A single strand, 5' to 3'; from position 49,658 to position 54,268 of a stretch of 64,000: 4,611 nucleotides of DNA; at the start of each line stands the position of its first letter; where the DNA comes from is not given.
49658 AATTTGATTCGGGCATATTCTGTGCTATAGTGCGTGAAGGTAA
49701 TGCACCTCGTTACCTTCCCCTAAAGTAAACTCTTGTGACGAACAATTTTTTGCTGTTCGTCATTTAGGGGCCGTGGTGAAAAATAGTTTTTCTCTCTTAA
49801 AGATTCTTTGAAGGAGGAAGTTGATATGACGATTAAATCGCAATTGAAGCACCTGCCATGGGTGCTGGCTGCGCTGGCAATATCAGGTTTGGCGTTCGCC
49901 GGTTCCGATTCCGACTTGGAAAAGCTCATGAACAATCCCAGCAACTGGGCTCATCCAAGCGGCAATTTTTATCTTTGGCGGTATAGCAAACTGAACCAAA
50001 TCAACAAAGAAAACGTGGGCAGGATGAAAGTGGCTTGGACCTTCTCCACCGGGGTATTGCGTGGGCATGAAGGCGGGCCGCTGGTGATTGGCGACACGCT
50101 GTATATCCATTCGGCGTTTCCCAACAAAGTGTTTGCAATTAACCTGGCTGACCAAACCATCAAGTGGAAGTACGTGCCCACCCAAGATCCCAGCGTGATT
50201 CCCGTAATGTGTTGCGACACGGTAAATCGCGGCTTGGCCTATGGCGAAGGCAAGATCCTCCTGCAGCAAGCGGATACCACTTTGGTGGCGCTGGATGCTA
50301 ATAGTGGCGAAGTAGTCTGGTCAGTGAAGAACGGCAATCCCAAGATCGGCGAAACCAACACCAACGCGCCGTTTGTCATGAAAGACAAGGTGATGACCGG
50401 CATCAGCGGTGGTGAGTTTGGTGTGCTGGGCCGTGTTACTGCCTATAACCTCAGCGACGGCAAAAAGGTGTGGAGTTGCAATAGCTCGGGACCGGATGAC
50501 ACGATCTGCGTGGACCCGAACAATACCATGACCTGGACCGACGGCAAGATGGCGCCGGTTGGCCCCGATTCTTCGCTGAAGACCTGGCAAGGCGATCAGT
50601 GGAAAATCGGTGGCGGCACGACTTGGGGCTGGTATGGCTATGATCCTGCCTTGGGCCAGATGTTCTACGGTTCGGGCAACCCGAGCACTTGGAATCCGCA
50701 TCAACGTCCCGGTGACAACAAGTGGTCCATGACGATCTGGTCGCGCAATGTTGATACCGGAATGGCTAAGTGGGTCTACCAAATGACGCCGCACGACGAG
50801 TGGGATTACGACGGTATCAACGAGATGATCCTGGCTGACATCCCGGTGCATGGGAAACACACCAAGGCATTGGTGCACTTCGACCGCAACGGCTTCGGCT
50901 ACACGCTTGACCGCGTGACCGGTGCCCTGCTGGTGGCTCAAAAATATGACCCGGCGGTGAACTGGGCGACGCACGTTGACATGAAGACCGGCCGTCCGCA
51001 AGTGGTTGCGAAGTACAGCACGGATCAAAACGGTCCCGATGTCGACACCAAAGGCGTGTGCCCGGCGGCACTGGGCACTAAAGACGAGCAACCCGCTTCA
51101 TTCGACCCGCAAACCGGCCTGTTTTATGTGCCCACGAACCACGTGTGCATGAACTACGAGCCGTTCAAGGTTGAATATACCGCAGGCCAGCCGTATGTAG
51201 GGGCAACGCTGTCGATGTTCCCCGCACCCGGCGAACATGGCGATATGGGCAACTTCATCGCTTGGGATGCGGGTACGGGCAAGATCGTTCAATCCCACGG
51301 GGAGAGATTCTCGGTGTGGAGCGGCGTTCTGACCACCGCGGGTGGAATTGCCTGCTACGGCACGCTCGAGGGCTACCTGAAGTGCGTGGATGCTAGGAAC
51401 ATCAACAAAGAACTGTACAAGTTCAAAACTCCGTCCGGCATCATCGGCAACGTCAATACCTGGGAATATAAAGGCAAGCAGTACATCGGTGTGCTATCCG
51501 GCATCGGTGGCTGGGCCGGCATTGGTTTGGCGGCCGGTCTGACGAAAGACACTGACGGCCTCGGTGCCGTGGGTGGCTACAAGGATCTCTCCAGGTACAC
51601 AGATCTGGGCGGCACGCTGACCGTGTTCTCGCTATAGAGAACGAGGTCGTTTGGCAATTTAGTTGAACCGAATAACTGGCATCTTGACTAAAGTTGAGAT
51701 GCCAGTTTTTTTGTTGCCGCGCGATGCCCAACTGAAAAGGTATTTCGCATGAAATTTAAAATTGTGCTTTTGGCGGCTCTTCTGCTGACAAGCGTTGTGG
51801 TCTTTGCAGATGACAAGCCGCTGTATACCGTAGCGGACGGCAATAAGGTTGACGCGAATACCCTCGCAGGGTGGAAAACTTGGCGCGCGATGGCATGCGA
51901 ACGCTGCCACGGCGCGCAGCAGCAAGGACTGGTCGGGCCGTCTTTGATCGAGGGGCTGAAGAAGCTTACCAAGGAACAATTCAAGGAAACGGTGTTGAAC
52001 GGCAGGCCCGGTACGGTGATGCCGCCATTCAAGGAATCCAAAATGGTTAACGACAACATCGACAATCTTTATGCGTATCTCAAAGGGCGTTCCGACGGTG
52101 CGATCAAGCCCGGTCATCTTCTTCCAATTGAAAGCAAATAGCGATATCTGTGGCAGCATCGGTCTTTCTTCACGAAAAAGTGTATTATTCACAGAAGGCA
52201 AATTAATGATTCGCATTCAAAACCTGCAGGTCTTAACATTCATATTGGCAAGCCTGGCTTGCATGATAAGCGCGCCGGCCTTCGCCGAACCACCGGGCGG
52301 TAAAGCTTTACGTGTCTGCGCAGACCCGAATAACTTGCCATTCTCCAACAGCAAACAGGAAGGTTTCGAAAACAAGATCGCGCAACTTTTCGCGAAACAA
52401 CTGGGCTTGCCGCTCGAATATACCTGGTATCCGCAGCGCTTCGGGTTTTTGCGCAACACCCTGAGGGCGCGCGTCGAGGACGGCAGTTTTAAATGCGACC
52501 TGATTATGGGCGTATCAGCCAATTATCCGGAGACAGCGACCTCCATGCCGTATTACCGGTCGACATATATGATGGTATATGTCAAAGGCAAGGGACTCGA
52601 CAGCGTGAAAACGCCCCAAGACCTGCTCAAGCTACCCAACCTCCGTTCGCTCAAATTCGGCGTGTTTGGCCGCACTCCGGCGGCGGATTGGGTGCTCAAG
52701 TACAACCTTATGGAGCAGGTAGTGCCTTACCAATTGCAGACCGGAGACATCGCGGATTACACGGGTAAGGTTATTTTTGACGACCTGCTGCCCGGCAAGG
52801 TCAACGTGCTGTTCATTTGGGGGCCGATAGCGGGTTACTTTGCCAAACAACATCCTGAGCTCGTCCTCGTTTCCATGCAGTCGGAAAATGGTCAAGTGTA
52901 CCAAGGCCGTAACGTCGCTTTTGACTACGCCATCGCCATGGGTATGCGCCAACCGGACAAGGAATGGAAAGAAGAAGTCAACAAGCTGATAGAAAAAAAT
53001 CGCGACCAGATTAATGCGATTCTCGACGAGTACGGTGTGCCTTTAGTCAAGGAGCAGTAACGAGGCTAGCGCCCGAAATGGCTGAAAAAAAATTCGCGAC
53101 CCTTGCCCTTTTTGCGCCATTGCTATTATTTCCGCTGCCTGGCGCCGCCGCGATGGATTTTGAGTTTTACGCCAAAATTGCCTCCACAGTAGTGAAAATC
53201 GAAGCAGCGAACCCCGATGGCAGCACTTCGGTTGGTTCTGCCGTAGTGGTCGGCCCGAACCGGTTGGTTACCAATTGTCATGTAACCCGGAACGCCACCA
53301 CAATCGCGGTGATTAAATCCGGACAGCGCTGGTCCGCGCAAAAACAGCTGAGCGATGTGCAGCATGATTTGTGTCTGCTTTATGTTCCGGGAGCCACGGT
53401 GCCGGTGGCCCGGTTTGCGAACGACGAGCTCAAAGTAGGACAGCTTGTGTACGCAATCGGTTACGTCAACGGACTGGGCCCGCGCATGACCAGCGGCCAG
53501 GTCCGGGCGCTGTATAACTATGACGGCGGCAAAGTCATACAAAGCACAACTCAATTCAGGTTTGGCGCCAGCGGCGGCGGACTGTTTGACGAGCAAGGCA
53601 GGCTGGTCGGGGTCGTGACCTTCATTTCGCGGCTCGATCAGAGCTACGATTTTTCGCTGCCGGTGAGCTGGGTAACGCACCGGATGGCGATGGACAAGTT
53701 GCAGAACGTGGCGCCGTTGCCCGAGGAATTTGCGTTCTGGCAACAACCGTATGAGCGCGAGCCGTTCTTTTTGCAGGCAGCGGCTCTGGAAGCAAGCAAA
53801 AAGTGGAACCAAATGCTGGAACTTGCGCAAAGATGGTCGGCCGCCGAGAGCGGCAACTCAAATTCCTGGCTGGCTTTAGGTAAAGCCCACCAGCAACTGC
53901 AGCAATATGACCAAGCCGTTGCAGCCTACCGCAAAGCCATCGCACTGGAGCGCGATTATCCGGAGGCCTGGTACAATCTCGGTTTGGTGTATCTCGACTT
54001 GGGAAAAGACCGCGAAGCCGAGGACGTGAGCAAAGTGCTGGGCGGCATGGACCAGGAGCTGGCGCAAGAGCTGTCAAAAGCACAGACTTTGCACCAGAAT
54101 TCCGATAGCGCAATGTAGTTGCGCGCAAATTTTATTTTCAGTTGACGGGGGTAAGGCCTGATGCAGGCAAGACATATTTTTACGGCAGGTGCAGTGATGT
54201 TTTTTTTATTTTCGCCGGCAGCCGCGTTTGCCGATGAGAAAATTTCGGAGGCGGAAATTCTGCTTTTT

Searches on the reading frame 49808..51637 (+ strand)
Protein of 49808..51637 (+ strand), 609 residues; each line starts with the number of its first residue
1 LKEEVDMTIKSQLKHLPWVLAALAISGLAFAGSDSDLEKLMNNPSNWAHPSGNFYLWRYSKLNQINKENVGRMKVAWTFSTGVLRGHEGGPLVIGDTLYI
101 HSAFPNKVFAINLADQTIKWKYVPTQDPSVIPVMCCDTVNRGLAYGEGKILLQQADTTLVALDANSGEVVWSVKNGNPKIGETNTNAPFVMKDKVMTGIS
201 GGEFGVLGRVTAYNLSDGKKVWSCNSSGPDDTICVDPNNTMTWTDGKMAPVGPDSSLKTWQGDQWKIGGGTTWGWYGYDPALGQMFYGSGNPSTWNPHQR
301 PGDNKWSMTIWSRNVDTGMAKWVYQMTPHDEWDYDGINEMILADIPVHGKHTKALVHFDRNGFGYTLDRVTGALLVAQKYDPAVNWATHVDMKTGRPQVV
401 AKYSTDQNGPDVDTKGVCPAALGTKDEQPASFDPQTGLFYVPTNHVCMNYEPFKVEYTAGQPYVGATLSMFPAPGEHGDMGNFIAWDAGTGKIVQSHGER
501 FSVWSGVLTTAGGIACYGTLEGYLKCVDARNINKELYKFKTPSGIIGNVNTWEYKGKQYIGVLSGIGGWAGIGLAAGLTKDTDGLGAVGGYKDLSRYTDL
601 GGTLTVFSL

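Call 3: search_protein_families(library=ncbifam, proteins=[window:49808-51637:+], max_evalue=0.001)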
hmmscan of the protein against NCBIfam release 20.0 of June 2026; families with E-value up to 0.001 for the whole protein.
window:49808-51637:+ (609 aa): 5 families
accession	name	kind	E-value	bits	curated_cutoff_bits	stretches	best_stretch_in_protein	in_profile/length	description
TIGR03075.1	PQQ_enz_alc_DH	subfamily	1.6e-208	693.6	480.05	1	34-568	8-530/530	PQQ-dependent dehydrogenase, methanol/ethanol family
TIGR04528.1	acido_non_PQQ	subfamily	2.4e-76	257.5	650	1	45-564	4-484/493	acido-empty-quinoprotein group A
TIGR03074.1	PQQ_membr_DH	subfamily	1.4e-36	125.7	832.65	2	42-242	152-389/783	membrane-bound PQQ-dependent dehydrogenase, glucose/quinate/shikimate family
TIGR03300.1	assembly_YfgL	equivalog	5.6e-09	35.1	285.2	1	146-223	144-215/377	outer membrane protein assembly factor BamB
NF008351.0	PRK11138.1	equivalog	1.1e-05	24.1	423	1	107-229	80-191/394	outer membrane protein assembly factor BamB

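Call 4: search_protein_families(library=pfam, proteins=[window:49808-51637:+], max_evalue=0.001)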
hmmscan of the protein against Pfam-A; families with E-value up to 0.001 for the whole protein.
window:49808-51637:+ (609 aa): 3 families
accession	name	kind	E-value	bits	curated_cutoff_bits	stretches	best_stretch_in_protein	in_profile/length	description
PF01011.28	PQQ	-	3.1e-48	165.3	26.7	1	47-376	1-336/595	Glucose/ethanol/alcohol dehydrogenase, beta-propeller domain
PF13360.13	PQQ_2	-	4e-14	53.3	27.6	1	145-230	71-150/233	Outer membrane protein assembly factor BamB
PF13570.13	Beta-prop_ACSF4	-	6e-05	23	133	0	102-229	109-215/329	Beta-alanine-activating enzyme, beta-propeller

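Call 51: search_solved_structures(query=window:49808-51637:+, max_evalue=1e-50)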
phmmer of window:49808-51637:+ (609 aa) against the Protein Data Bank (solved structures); distinct sequences matched with E-value up to 1e-50: 21.
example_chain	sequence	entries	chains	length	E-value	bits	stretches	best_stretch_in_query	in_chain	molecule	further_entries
6dam_A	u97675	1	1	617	2.2e-277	925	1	19-609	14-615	Lanthanide-dependent methanol dehydrogenase XoxF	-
6oc5_A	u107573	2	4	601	1.9e-270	902.1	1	19-609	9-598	Lanthanide-dependent methanol dehydrogenase XoxF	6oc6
4mae_A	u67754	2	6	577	4.1e-193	646.5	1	36-609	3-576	Methanol dehydrogenase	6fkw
1g72_A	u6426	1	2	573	1.1e-187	628.6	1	33-609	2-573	METHANOL DEHYDROGENASE HEAVY SUBUNIT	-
2ad6_A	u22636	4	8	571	3.1e-187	627.1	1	34-609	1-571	Methanol dehydrogenase subunit 1 | METHANOL DEHYDROGENASE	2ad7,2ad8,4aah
4tqo_B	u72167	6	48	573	4e-182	610.2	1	35-609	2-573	Methanol dehydrogenase protein, large subunit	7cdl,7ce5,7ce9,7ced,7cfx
2d0v_A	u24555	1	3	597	4.9e-171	573.6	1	37-609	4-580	methanol dehydrogenase large subunit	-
9ism_A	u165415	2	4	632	2.8e-169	567.8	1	19-609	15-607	Methanol dehydrogenase, alpha subunit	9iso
1lrw_A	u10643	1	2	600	1.2e-167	562.4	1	37-609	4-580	methanol dehydrogenase subunit 1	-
1h4i_A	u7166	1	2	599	2.4e-167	561.4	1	37-609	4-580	METHANOL DEHYDROGENASE SUBUNIT 1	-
1w6s_A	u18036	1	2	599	2.9e-167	561.1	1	37-609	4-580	METHANOL DEHYDROGENASE SUBUNIT 1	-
1h4j_A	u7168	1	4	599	7.5e-167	559.8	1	37-609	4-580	Methanol dehydrogenase [cytochrome c] subunit 1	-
5xm3_A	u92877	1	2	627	4.5e-166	557.2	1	25-609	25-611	Glucose dehydrogenase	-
7o6z_A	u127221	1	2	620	1.7e-159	535.5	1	20-607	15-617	Methanol dehydrogenase (Cytochrome c) subunit 1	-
6zcv_A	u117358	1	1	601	1e-97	331.3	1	17-577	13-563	Quinoprotein ethanol dehydrogenase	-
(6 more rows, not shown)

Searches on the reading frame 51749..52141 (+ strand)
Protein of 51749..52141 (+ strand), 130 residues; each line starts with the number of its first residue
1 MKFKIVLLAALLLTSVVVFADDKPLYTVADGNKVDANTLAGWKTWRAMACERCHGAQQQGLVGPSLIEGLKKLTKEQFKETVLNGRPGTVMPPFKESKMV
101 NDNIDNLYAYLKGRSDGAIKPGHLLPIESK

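Call 3: search_protein_families(library=ncbifam, proteins=[window:51749-52141:+], max_evalue=0.001)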
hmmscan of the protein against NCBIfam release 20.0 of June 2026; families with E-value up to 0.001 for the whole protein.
window:51749-52141:+ (130 aa): 9 families
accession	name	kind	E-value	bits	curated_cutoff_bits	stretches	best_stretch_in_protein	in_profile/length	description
TIGR03874.1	4cys_cytochr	equivalog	8.7e-15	54.7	161.75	1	20-120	15-121/143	c-type cytochrome, methanol metabolism-related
NF045773.1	cytochro_C550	exception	1.1e-08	35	125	1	41-111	51-116/118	cytochrome c550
NF045774.1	cytochro_C551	exception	1.1e-06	28.5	118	1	34-93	35-91/110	cytochrome c551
NF050122.1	bc1_QcrC_actin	exception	9.5e-06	25.1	200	1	5-117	9-120/253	cytochrome bc1 complex diheme cytochrome c subunit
TIGR04485.1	thiosulf_SoxX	equivalog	1.4e-05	25.7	61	1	50-112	5-76/78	sulfur oxidation c-type cytochrome SoxX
NF011054.0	PRK14486.1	equivalog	8.4e-05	22.2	447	1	36-113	212-289/294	putative bifunctional cbb3-type cytochrome c oxidase subunit II/cytochrome c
TIGR02603.1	CxxCH_TIGR02603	domain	0.00011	22.2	68.15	0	46-84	10-49/134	putative heme-binding domain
NF040971.1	cytc_ExtS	equivalog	0.00074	18.9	100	0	35-108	75-148/262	selenite/tellurite reduction operon c-type cytochrome lipoprotein ExtS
TIGR00782.1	ccoP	equivalog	0.00096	18.5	179.95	0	30-112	98-279/285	cytochrome-c oxidase, cbb3-type subunit III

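Call 4: search_protein_families(library=pfam, proteins=[window:51749-52141:+], max_evalue=0.001)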
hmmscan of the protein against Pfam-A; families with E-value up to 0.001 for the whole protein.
window:51749-52141:+ (130 aa): 2 families
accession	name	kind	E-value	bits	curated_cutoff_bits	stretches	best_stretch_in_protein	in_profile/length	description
PF13442.11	Cytochrome_CBB3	-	6.8e-13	49.2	27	1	37-111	2-68/68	Cytochrome C oxidase, cbb3-type, subunit III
PF00034.26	Cytochrom_C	-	0.00043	22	21.3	0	41-112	4-87/90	Cytochrome c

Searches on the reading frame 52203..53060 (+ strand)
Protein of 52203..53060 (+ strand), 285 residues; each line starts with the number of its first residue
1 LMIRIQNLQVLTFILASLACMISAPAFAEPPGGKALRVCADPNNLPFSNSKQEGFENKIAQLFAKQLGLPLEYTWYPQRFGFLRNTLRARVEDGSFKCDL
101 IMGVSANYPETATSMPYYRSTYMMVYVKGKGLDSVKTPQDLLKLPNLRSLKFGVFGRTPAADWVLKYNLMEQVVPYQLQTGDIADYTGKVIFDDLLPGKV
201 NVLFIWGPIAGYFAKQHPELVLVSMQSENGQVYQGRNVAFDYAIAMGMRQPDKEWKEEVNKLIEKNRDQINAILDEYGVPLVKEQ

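Call 3: search_protein_families(library=ncbifam, proteins=[window:52203-53060:+], max_evalue=0.001)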
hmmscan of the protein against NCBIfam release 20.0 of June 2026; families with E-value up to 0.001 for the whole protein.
window:52203-53060:+ (285 aa): 2 families
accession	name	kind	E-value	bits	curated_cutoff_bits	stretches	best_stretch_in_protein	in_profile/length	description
TIGR03871.1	ABC_peri_MoxJ_2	subfamily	2.6e-82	275.9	212.15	1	35-282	1-232/232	quinoprotein dehydrogenase-associated putative ABC transporter substrate-binding protein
TIGR03870.1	ABC_MoxJ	equivalog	1.3e-30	106.7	258.1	1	36-281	2-245/246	methanol oxidation system protein MoxJ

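Call 4: search_protein_families(library=pfam, proteins=[window:52203-53060:+], max_evalue=0.001)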
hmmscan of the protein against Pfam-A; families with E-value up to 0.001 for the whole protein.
window:52203-53060:+ (285 aa): 1 family
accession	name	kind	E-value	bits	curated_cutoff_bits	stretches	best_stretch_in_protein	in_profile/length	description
PF00497.25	SBP_bac_3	-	4.9e-06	26.8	26.4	1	36-277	1-129/132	Bacterial extracellular solute-binding proteins, family 3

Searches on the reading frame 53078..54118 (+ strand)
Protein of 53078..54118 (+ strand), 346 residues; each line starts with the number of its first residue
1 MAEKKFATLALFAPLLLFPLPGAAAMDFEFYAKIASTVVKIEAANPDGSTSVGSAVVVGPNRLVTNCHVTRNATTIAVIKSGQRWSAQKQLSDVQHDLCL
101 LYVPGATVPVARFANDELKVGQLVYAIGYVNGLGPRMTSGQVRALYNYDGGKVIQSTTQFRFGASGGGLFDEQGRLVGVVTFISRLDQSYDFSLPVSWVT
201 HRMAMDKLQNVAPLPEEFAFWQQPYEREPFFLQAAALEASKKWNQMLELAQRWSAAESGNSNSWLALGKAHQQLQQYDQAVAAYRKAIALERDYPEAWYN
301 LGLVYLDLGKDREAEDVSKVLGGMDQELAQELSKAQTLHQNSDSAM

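Call 3: search_protein_families(library=ncbifam, proteins=[window:53078-54118:+], max_evalue=0.001)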
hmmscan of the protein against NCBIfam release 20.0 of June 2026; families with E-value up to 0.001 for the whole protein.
window:53078-54118:+ (346 aa): 19 families
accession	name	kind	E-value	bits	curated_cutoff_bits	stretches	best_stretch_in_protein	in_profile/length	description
TIGR02037.1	degP_htrA_DO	subfamily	1.3e-19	70.5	416.2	1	42-201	51-222/434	Do family serine endopeptidase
NF033740.0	MarP_fam_protase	equivalog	1.9e-18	66.7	250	1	27-204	186-375/390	MarP family serine protease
NF041521.1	HhoA_HhoB_HtrA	equivalog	3e-14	53.1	450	1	49-199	55-216/335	HhoA/HhoB/HtrA family serine endopeptidase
NF008189.1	PRK10942.1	equivalog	5.1e-12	45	720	1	50-183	112-255/477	serine endoprotease DegP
NF007526.1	PRK10139.1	equivalog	5.6e-12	45.1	756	1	51-183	91-233/456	serine endoprotease DegQ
NF047968.1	SerProtHtrA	equivalog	1.1e-11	44.8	470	1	45-198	81-248/357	serine protease HtrA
TIGR02038.1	protease_degS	equivalog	1.7e-11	43.9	422.95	1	51-182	78-217/351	outer membrane-stress sensor serine endopeptidase DegS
NF008147.1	PRK10898.1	equivalog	8.2e-11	41.6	408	1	45-182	72-217/352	outer membrane-stress sensor serine endopeptidase DegS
TIGR02552.1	LcrH_SycD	equivalog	1.6e-10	40.8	104.8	1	255-319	46-110/136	SycD/LcrH family type III secretion system chaperone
NF050055.1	SerProtHtrAMycob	equivalog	5.6e-08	32.1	800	1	32-196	209-396/502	serine protease HtrA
NF040961.1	MamO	equivalog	1e-07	30.7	800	1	20-197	67-258/648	magnetosome protein MamO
NF040959.1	MamA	equivalog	2e-06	27.4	200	1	244-314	54-192/204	magnetosome protein MamA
NF033920.0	C39_PA2778_fam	equivalog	3.8e-06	26.5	150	1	234-318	163-247/255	PA2778 family cysteine peptidase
NF040960.1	MamE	equivalog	7.4e-06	24.8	800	1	35-183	106-267/659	magnetosome formation protease MamE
TIGR02917.1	PEP_TPR_lipo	equivalog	1.1e-05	23.5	312.2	1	241-315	173-247/899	XrtA/PEP-CTERM system TPR-repeat protein PrsT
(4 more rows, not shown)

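Call 4: search_protein_families(library=pfam, proteins=[window:53078-54118:+], max_evalue=0.001)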
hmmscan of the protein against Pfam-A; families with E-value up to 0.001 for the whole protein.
window:53078-54118:+ (346 aa): 15 families
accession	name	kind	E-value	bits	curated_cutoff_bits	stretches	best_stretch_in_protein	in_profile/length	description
PF13365.12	Trypsin_2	-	9.9e-28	98.1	27.6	1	53-179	1-144/144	Trypsin-like peptidase domain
PF13414.12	TPR_11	-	4.2e-13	49.2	26.8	1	268-309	1-42/42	TPR repeat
PF00515.34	TPR_1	-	7.6e-13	48.1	27.8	1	262-294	2-34/34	Tetratricopeptide repeat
PF13181.12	TPR_8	-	5.2e-12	45.3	25.7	1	262-293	2-33/34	Tetratricopeptide repeat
PF07719.23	TPR_2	-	2.7e-10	40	27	1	263-293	3-33/34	Tetratricopeptide repeat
PF13431.12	TPR_17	-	2e-09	37.4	24.4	1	283-315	1-33/34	Tetratricopeptide repeat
PF13432.12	TPR_16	-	5.4e-09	36.8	32.7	1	265-316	1-52/65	Tetratricopeptide repeat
PF13176.12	TPR_7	-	7.5e-07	29.2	27.9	1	263-294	1-32/36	Tetratricopeptide repeat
PF14559.12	TPR_19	-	1.3e-06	29.1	25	1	275-317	5-47/68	Tetratricopeptide repeat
PF13428.12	TPR_14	-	1.3e-06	29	23.5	1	263-302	3-42/44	Tetratricopeptide repeat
PF13424.12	TPR_12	-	1.9e-06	28.4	30.1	1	238-290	21-74/77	Tetratricopeptide repeat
PF12895.13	ANAPC3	-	2.7e-06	28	27.2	1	243-317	5-78/82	Anaphase-promoting complex, cyclosome, subunit 3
PF00089.32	Trypsin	-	5.9e-06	26.7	20.6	1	52-196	26-213/220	Trypsin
PF23914.1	TPR_CcmH_CycH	-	0.0002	21.7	42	1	245-332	33-121/158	Cytochrome c-type biogenesis protein H TPR domain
PF13174.12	TPR_6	-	0.00065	20.6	26.3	0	264-289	3-28/33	Tetratricopeptide repeat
